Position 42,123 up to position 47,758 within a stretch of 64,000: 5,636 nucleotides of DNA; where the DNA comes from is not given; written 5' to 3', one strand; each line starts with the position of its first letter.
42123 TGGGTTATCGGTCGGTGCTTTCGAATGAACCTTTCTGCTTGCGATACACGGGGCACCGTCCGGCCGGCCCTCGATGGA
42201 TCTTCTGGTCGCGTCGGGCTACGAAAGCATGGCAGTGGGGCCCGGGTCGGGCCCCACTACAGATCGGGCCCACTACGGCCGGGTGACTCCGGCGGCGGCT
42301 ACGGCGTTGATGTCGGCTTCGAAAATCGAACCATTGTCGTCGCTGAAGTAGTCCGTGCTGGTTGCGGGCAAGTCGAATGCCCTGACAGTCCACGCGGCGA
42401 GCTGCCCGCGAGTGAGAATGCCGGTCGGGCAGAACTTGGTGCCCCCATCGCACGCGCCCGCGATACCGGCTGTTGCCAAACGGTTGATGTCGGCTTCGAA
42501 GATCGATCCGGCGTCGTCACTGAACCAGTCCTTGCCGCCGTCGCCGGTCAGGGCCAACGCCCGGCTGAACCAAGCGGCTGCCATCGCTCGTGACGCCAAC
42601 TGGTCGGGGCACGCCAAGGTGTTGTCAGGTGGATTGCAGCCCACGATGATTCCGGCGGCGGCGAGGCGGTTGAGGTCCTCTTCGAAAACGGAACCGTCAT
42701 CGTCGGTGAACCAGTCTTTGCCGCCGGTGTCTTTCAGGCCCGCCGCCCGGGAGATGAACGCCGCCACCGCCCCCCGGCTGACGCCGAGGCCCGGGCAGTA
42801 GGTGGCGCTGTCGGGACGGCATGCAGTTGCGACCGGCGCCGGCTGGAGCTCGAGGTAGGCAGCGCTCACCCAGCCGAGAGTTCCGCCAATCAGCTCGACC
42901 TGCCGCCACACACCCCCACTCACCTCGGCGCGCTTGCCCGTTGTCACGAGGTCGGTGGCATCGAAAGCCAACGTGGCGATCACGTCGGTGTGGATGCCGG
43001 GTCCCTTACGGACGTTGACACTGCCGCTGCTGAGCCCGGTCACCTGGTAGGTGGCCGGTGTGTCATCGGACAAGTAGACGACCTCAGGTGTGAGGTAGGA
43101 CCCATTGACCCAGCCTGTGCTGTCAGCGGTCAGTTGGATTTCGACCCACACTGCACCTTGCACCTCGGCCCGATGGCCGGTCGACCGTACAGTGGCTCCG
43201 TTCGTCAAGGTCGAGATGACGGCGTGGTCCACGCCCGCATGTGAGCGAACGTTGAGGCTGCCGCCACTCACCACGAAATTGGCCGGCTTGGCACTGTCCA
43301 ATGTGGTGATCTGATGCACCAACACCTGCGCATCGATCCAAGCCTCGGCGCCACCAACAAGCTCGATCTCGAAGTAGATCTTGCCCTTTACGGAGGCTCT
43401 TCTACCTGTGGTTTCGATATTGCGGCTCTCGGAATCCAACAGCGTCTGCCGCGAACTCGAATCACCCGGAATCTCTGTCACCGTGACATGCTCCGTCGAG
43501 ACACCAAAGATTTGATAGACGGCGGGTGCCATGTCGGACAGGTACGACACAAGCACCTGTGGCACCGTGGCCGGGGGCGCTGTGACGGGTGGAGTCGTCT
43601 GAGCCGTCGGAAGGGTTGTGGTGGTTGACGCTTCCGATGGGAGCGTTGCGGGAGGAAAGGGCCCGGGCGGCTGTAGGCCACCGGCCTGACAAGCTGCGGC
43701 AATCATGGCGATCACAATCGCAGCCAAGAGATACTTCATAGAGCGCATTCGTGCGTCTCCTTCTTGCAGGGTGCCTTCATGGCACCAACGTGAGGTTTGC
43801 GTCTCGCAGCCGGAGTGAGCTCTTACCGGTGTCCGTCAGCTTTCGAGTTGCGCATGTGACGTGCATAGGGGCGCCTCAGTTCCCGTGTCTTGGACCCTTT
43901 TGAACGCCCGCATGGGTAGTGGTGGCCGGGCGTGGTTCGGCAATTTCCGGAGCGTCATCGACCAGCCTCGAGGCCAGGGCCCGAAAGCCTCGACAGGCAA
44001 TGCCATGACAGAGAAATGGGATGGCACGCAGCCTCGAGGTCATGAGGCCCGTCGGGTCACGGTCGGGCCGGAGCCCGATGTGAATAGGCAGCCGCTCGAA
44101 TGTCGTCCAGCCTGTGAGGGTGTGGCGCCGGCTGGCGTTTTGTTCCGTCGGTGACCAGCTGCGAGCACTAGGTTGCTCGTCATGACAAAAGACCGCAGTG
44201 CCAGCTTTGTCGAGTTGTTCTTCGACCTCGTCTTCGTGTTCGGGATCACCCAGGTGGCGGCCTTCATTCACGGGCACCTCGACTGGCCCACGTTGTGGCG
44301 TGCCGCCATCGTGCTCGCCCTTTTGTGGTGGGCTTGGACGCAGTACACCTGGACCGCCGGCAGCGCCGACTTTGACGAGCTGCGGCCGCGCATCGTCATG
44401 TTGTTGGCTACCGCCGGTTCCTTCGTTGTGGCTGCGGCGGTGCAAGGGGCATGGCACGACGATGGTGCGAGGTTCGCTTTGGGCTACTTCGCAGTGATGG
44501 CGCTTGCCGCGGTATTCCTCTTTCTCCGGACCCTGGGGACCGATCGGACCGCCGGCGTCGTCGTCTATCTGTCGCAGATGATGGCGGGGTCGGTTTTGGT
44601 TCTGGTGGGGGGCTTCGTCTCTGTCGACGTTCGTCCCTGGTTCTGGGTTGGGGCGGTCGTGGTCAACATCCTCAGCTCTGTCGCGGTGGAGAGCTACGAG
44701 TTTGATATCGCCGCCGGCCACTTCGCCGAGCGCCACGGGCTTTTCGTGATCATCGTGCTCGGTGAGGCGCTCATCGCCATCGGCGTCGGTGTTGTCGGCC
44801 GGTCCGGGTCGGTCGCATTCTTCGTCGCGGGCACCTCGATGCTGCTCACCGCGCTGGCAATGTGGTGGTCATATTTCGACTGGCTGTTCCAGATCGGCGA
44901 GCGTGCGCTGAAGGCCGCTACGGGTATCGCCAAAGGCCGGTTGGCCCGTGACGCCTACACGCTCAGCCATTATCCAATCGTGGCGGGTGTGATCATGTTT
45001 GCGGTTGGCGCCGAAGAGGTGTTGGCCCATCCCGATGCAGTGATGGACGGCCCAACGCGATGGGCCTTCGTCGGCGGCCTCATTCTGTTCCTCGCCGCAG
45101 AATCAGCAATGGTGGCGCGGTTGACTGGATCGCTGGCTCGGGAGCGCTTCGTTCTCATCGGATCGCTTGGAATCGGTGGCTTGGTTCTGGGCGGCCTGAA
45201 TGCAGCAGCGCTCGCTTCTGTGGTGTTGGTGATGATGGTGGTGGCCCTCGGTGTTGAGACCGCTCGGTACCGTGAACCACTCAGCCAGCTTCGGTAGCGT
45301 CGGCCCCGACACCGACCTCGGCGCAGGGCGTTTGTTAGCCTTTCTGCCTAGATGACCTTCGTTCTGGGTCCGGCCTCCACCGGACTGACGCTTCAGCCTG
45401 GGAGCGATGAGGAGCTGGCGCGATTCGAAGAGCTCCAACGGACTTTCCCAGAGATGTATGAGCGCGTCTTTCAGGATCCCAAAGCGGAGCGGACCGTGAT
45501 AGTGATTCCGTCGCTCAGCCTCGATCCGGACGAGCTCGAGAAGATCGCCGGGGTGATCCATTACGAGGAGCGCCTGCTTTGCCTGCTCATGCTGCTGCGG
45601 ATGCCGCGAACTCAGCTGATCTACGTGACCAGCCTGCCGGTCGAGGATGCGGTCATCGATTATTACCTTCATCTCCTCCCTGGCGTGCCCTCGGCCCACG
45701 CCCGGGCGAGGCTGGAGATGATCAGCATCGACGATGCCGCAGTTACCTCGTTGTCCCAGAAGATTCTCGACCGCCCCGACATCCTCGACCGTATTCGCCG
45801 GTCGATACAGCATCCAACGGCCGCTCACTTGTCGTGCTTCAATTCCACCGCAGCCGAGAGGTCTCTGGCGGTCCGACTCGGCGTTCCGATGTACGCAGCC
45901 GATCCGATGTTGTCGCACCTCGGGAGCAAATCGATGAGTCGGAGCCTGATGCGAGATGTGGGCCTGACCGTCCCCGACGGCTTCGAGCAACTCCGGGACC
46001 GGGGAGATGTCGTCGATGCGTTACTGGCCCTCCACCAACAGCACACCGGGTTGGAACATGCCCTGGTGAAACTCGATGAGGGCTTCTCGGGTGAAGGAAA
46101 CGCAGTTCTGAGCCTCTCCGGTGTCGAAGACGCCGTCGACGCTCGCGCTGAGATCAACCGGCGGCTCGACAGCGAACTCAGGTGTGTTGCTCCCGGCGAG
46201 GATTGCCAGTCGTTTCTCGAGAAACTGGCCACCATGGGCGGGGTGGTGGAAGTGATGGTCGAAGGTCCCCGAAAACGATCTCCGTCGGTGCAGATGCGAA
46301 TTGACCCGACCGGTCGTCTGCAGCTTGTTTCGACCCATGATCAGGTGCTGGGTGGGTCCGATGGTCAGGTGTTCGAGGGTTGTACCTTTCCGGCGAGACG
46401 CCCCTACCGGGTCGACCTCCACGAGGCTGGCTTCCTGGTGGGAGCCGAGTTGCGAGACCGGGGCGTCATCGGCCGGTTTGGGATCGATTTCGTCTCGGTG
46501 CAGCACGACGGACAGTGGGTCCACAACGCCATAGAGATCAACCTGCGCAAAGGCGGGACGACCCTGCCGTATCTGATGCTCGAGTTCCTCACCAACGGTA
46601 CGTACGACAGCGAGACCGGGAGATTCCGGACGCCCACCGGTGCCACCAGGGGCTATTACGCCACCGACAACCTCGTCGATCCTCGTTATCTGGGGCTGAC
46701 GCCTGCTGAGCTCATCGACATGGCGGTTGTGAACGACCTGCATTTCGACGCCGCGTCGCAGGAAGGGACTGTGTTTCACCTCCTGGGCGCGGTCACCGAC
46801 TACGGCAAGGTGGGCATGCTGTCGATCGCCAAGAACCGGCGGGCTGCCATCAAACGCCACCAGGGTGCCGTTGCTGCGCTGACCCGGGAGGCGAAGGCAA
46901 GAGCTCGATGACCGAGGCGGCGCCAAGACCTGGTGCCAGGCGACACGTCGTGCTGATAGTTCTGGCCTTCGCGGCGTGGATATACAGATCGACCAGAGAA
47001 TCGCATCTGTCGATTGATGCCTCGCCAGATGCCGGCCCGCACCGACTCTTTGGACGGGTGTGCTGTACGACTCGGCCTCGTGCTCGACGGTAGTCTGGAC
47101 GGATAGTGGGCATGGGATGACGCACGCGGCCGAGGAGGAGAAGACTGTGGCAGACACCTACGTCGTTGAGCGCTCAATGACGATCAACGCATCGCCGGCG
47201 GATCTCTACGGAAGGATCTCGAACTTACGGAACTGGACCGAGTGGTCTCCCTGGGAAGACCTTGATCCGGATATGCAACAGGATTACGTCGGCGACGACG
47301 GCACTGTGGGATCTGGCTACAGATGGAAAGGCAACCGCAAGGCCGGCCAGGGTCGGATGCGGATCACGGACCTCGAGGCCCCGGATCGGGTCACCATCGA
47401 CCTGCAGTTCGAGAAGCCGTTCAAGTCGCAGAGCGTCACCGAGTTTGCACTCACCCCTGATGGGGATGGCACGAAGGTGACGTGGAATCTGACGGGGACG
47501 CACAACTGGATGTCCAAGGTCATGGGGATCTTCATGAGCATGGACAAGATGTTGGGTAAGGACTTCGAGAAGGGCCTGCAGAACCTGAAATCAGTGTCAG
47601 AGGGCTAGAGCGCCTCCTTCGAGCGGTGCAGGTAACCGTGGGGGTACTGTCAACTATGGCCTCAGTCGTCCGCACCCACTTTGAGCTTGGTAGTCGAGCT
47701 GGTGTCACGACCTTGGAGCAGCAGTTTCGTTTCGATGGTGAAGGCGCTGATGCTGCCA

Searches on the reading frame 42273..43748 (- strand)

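Call 33: search_protein_families(library=pfam, proteins=[window:42273-43748:-], max_evalue=0.0001)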
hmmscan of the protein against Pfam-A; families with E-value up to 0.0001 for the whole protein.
window:42273-43748:- (491 aa): 2 families
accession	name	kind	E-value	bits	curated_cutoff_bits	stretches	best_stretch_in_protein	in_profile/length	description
PF08239.17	SH3_3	-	2.1e-15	57.1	27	1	164-219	2-53/54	Bacterial SH3 domain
PF06347.19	SH3_4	-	8.5e-05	22.7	24.1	0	242-297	3-52/56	Bacterial SH3 domain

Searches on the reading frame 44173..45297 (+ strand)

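Call 33: search_protein_families(library=pfam, proteins=[window:44173-45297:+], max_evalue=0.0001)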
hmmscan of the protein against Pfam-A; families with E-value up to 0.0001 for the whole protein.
window:44173-45297:+ (374 aa): 1 family
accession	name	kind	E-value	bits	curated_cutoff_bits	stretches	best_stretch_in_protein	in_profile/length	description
PF06772.16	LtrA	-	3.5e-76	257.2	31.9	1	10-358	2-355/356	Bacterial low temperature requirement A protein (LtrA)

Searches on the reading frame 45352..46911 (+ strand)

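Call 33: search_protein_families(library=pfam, proteins=[window:45352-46911:+], max_evalue=0.0001)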
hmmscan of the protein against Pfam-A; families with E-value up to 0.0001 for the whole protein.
window:45352-46911:+ (519 aa): 2 families
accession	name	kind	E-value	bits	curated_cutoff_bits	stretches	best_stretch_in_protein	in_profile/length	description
PF24923.1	ATP-grasp_IQCH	-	6.9e-19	68.7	27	1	286-420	130-265/266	IQCH-like, ATP-grasp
PF18105.7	PGM1_C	-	4.4e-08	32.9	22.5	1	454-504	2-52/54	PGM1 C-terminal domain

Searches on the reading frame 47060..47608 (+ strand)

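Call 52: search_protein_families(library=pfam, proteins=[window:47060-47608:+], max_evalue=0.05)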
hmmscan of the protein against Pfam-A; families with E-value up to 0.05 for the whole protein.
window:47060-47608:+ (182 aa): 3 families
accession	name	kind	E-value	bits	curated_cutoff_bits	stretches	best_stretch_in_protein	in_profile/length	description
PF10604.15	Polyketide_cyc2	-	4.6e-18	66.3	27.4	1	35-181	3-142/142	Polyketide cyclase / dehydrase and lipid transport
PF08327.17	AHSA1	-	9.2e-05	23.1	22.1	1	44-149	2-101/125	Activator of Hsp90 ATPase homolog 1-like protein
PF03364.25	Polyketide_cyc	-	0.0073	17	23.4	1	42-145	1-96/126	Polyketide cyclase / dehydrase and lipid transport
